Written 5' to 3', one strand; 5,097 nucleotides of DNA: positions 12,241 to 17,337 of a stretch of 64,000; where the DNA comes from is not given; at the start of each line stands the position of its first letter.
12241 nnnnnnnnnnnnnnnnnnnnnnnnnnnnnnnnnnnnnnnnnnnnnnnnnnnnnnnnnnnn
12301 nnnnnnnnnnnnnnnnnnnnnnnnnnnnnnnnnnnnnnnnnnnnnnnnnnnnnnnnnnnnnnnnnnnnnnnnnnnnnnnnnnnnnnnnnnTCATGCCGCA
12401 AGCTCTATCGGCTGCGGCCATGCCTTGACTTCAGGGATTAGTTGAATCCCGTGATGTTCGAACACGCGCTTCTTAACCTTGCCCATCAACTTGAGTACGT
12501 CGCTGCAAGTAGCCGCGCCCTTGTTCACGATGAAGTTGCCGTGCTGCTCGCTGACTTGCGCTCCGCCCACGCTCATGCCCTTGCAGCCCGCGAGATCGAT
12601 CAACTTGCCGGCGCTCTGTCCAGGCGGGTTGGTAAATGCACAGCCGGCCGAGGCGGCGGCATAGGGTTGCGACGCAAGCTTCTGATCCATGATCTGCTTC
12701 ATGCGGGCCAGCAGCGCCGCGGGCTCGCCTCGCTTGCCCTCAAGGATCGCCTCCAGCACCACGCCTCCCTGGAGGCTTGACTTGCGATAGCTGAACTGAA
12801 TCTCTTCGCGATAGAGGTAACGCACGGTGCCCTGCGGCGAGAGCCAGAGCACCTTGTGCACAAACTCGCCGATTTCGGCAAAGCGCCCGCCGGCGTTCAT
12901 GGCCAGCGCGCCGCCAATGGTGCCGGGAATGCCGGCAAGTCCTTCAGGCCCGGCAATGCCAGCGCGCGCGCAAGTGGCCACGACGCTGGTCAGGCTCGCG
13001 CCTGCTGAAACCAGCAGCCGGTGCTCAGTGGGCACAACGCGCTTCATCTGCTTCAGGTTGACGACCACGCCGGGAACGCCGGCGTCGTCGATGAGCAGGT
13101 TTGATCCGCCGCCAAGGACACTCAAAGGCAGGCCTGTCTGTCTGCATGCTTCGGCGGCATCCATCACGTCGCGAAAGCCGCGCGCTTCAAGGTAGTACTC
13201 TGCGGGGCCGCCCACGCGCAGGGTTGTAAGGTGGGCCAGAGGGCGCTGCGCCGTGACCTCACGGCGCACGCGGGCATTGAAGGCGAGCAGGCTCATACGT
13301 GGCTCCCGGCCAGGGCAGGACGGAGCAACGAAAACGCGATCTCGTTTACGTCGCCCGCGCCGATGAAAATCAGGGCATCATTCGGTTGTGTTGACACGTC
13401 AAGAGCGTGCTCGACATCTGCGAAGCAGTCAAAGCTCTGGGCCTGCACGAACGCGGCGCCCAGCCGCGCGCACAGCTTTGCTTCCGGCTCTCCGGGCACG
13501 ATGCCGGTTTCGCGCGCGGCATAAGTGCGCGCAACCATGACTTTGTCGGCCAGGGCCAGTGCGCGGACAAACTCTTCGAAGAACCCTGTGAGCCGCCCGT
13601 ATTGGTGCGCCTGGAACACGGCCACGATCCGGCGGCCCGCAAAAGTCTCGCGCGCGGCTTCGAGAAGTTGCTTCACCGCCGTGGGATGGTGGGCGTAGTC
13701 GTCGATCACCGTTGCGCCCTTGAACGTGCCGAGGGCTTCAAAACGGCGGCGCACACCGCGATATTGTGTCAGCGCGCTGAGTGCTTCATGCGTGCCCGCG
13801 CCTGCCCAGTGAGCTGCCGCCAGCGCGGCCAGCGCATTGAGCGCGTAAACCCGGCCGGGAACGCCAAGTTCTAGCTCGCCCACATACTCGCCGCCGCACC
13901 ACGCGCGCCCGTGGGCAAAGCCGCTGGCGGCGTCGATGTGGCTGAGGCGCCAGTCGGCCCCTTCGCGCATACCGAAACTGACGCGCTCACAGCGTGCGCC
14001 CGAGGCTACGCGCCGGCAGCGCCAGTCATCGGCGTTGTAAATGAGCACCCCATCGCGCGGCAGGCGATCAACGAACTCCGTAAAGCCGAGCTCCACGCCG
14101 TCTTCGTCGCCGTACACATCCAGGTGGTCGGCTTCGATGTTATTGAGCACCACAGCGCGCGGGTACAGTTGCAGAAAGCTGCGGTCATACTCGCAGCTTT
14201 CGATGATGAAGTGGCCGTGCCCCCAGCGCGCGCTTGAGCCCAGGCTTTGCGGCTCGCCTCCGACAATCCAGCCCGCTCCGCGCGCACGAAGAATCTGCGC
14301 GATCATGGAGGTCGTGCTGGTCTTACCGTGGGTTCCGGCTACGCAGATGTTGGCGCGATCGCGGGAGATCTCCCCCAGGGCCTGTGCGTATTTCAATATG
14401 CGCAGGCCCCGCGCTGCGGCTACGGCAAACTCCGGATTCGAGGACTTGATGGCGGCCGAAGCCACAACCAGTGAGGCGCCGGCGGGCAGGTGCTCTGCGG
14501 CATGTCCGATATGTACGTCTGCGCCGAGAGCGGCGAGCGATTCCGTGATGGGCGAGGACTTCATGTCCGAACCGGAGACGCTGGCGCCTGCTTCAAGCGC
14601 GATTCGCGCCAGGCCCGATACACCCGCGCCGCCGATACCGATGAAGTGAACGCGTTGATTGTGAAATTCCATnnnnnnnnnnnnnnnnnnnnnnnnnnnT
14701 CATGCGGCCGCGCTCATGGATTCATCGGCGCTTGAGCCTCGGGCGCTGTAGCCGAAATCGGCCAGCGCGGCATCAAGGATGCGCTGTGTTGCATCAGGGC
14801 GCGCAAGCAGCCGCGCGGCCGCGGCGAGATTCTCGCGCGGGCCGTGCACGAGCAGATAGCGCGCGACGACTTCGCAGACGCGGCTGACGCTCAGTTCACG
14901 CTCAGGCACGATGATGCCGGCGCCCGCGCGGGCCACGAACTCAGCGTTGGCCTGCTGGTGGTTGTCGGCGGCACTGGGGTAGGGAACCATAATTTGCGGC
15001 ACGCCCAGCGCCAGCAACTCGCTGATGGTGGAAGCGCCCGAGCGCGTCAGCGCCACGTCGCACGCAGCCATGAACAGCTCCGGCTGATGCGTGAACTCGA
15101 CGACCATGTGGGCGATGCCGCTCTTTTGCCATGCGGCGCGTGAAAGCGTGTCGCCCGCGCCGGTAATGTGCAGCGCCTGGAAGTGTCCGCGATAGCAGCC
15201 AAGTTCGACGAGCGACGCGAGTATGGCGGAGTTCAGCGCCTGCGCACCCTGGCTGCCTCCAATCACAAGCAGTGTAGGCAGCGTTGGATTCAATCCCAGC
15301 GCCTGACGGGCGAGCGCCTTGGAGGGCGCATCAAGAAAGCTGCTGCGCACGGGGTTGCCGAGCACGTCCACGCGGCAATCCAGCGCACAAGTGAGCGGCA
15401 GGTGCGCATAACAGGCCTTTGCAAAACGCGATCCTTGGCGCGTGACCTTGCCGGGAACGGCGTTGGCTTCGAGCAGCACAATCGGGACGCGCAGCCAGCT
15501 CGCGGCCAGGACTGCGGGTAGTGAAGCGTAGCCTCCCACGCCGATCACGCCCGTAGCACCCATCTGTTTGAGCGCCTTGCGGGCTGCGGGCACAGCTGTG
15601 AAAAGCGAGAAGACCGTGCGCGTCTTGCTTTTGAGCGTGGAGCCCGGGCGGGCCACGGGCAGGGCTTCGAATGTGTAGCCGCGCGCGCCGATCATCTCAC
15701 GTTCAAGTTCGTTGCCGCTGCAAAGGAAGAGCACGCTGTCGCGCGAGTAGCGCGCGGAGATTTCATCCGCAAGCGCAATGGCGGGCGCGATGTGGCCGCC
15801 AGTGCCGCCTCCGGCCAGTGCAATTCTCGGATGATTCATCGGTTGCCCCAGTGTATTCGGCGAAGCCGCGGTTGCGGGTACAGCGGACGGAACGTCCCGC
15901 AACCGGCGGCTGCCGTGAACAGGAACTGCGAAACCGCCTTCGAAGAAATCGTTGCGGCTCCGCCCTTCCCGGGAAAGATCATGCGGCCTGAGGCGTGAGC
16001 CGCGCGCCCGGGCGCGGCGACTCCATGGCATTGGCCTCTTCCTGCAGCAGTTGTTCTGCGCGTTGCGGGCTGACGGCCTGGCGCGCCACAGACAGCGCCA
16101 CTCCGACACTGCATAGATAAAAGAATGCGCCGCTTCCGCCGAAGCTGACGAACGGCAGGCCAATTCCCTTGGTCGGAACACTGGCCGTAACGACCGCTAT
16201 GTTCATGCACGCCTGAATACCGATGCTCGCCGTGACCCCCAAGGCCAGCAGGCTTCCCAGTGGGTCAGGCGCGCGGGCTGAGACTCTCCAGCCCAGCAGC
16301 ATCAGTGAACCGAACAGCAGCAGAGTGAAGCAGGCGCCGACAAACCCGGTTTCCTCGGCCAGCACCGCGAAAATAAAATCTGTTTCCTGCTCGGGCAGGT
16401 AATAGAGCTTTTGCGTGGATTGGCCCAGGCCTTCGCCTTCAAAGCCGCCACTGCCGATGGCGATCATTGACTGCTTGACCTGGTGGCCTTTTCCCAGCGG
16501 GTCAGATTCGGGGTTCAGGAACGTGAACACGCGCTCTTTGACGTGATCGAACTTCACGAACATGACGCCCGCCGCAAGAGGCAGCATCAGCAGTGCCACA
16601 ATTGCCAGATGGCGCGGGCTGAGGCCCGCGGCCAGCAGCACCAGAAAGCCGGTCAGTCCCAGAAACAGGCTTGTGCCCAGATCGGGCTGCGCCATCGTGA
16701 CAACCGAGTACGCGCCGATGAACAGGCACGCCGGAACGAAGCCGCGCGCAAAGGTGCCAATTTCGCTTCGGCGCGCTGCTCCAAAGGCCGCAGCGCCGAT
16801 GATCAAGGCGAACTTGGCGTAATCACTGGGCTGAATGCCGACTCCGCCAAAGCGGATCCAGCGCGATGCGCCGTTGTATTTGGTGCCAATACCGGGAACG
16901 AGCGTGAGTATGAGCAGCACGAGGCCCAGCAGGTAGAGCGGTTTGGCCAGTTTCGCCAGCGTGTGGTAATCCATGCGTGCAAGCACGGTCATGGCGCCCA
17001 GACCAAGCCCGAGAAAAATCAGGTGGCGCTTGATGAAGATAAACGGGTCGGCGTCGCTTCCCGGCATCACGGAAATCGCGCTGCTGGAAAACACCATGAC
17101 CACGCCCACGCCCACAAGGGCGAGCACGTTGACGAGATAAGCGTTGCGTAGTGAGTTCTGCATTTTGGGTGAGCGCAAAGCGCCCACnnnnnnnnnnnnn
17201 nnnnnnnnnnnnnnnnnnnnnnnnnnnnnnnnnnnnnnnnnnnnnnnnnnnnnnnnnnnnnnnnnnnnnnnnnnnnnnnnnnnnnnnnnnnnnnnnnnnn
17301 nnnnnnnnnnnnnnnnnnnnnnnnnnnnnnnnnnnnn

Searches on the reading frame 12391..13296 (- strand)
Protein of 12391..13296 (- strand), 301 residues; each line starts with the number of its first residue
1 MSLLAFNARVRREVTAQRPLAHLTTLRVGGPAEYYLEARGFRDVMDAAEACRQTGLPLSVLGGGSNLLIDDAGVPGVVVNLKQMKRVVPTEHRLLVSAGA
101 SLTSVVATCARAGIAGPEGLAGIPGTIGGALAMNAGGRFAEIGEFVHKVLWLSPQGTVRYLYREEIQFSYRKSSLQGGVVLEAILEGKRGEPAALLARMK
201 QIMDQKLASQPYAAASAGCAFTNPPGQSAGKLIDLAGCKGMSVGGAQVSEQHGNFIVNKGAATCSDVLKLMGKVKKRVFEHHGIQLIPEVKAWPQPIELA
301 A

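Call 11: search_protein_families(library=pfam, proteins=[window:12391-13296:-], max_evalue=0.001)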
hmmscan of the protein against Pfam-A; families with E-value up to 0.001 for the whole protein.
window:12391-13296:- (301 aa): 2 families
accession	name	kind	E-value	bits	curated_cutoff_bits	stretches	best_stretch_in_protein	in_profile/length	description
PF02873.21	MurB_C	-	4.5e-34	117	27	1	197-291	4-97/99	UDP-N-acetylenolpyruvoylglucosamine reductase, C-terminal domain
PF01565.28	FAD_binding_4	-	1.4e-22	80.3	26.4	1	35-159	4-136/139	FAD binding domain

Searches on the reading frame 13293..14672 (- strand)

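Call 11: search_protein_families(library=pfam, proteins=[window:13293-14672:-], max_evalue=0.001)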
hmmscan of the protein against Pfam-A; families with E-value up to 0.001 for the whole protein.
window:13293-14672:- (459 aa): 5 families
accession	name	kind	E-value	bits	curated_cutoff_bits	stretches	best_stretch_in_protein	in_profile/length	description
PF01225.30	Mur_ligase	-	9.3e-26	90.5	21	1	8-105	2-93/95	Mur ligase family, catalytic domain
PF08245.18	Mur_ligase_M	-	1.7e-24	87.3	24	1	111-287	1-200/200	Mur ligase middle domain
PF02875.26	Mur_ligase_C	-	3.4e-19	70.4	28.4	1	309-440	1-127/127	Mur ligase, glutamate ligase domain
PF17272.7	DUF5337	-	0.00056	20.2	27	0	257-291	26-59/74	Family of unknown function (DUF5337)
PF21799.2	MurD-like_N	-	0.00084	20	27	0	8-92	3-86/88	Mur ligase MurD-like, N-terminal domain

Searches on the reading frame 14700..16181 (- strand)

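Call 12: search_protein_families(library=pfam, proteins=[window:14700-16181:-], max_evalue=0.001)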
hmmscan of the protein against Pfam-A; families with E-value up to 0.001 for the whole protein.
window:14700-16181:- (493 aa): 3 families
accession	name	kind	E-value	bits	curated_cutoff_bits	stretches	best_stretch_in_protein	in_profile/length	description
PF04101.22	Glyco_tran_28_C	-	2.2e-34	119.3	22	1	303-447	1-145/166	Glycosyltransferase family 28 C-terminal domain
PF03033.26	Glyco_transf_28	-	1.5e-27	96.8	26.2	1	120-258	1-138/139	Glycosyltransferase family 28 N-terminal domain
PF06722.18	EryCIII-like_C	-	3.6e-06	27.5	31.7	1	370-450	44-120/145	Erythromycin biosynthesis protein CIII-like, C-terminal domain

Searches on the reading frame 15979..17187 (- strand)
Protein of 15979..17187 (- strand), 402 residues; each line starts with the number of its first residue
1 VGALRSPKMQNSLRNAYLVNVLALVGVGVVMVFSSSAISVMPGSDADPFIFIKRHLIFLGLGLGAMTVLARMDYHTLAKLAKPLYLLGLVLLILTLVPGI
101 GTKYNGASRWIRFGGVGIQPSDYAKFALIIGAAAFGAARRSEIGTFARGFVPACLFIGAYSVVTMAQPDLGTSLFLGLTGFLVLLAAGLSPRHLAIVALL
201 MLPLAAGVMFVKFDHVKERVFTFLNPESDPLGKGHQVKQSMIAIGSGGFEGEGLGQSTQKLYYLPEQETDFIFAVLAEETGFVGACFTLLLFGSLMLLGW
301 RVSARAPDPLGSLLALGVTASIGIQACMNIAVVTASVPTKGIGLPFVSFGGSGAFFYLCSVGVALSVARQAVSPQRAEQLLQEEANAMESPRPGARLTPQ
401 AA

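Call 12: search_protein_families(library=pfam, proteins=[window:15979-17187:-], max_evalue=0.001)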
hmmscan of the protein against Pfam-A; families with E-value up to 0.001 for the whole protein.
window:15979-17187:- (402 aa): 1 family
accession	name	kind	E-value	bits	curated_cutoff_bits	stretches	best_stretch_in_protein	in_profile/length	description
PF01098.24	FTSW_RODA_SPOVE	-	1e-94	317.9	26.4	1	18-370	4-353/356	Cell cycle protein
